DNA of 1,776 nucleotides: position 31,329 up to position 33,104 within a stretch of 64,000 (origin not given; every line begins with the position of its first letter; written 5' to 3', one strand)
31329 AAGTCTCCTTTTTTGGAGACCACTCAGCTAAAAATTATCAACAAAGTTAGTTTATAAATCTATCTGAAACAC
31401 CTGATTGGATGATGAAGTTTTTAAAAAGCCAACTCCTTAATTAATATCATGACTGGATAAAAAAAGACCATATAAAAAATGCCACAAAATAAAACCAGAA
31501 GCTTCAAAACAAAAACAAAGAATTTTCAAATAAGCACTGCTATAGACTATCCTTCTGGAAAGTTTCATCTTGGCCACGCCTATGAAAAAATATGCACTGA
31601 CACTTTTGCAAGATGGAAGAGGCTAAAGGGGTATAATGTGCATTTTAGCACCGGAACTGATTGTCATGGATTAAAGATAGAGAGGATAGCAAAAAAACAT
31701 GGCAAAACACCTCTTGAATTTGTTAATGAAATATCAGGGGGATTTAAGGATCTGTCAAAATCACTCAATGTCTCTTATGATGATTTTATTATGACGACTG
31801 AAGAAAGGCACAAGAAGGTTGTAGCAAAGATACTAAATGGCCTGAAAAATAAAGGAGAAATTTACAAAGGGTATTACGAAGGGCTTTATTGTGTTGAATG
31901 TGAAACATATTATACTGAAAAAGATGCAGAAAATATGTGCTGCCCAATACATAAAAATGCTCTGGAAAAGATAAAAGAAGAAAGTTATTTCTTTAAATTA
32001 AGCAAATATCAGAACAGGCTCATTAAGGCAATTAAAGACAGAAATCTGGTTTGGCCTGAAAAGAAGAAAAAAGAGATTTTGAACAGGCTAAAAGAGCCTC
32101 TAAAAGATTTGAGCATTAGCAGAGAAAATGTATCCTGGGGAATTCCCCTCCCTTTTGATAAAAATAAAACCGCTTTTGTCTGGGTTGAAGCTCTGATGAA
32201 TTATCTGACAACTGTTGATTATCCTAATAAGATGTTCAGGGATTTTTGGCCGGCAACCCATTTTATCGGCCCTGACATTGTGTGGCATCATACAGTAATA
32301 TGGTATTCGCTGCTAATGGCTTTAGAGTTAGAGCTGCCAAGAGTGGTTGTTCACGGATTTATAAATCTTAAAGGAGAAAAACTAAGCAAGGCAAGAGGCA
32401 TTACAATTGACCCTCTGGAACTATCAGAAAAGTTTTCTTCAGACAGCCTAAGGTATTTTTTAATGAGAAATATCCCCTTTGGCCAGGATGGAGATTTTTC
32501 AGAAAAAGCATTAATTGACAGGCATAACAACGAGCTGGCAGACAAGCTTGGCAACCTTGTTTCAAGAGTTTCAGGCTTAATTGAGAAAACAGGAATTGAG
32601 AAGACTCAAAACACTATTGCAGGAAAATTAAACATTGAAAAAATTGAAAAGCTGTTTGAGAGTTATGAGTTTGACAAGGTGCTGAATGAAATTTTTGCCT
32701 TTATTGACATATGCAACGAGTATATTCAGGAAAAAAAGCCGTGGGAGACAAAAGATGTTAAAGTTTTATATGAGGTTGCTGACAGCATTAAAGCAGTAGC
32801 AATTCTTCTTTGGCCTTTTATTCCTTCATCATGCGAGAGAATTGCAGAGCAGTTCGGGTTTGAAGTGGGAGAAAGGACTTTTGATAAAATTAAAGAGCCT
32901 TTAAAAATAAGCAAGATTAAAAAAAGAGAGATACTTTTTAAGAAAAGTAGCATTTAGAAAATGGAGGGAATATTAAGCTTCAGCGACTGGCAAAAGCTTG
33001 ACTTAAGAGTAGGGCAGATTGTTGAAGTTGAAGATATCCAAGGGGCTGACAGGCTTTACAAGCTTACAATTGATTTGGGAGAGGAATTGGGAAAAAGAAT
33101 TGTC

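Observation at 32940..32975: In-frame TAG separates the MetRS core from its Trbp111-like tRNA-binding domain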

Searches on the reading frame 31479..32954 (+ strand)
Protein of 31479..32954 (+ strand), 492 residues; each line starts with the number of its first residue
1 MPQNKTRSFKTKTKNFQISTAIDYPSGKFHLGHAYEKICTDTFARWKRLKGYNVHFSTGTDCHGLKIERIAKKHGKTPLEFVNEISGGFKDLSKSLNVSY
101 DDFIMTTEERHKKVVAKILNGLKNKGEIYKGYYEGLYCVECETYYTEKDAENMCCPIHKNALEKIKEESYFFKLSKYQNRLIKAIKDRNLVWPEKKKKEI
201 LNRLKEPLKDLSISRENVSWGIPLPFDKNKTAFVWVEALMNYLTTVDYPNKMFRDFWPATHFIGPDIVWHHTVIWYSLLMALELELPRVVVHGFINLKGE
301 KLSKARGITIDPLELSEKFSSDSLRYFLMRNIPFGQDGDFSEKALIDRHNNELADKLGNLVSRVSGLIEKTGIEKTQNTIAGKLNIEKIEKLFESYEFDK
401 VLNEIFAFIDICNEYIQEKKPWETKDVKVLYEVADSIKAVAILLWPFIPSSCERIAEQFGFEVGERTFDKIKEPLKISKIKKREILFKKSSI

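Call 7: search_protein_families(library=pfam, proteins=[window:31479-32954:+])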
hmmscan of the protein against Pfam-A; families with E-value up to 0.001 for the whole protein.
window:31479-32954:+ (492 aa): 5 families
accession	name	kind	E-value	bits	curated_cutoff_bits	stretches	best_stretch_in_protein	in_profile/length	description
PF09334.17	tRNA-synt_1g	-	3.2e-100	336.1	20.1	2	152-364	166-390/391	tRNA synthetases class I (M)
PF00133.28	tRNA-synt_1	-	1e-33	117.1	22.7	2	9-226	18-245/414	tRNA synthetases class I (I, L, M and V)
PF01406.26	tRNA-synt_1e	-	2.3e-11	44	27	1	28-152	22-146/301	tRNA synthetases class I (C) catalytic domain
PF08264.19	Anticodon_1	-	2.7e-10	40.7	25.1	1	386-460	12-94/148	Anticodon-binding domain of tRNA ligase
PF19303.5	Anticodon_3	-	1.9e-05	25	23.5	1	385-462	21-104/152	Anticodon binding domain of methionyl tRNA ligase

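Call 8: search_protein_families(library=ncbifam, proteins=[window:31479-32954:+])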
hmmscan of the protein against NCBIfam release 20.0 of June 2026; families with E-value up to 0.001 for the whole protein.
window:31479-32954:+ (492 aa): 21 families
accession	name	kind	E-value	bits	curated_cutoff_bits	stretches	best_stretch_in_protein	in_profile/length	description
NF008900.0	PRK12267.1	equivalog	1e-158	529.8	598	1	12-490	2-510/648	methionine--tRNA ligase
TIGR00398.1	metG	equivalog_domain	2.3e-130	435.8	336.35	2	155-489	169-528/530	methionine--tRNA ligase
NF001100.0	PRK00133.1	equivalog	5.3e-95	319.4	587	2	137-489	157-530/676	methionine--tRNA ligase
NF008860.0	PRK11893.2-2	equivalog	3.3e-76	257.5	761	3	16-146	3-134/583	methionine--tRNA ligase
TIGR00422.1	valS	equivalog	4.5e-39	134.1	612.1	2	235-462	454-702/863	valine--tRNA ligase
NF009687.0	PRK13208.1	equivalog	1.2e-35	122.9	738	2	11-151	35-190/801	valine--tRNA ligase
NF004349.1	PRK05729.1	equivalog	3.1e-33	115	704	2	235-460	444-684/860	valine--tRNA ligase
TIGR00396.1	leuS_bact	equivalog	2.6e-31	108.5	548.4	2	11-197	26-214/843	leucine--tRNA ligase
TIGR00392.1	ileS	equivalog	1.8e-29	102.6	621.4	2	23-151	45-192/861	isoleucine--tRNA ligase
NF008957.0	PRK12300.1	subfamily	5.4e-27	94.1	677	2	285-482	609-804/946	leucine--tRNA ligase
TIGR00395.1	leuS_arch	equivalog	1.3e-22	79.7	648.5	2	287-482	605-801/938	leucine--tRNA ligase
NF008859.0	PRK11893.2-1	equivalog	1.4e-20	73.8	553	2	150-360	168-387/498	methionine--tRNA ligase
NF000540.1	alt_ValS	exception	9e-16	57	900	2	10-74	29-93/827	valine--tRNA ligase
NF011492.0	PRK14900.1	equivalog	7.3e-15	53.9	1783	2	242-462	467-710/1044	valine--tRNA ligase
NF008863.0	PRK11893.2-5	equivalog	1.6e-14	53.4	551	2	13-122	4-114/531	methionine--tRNA ligase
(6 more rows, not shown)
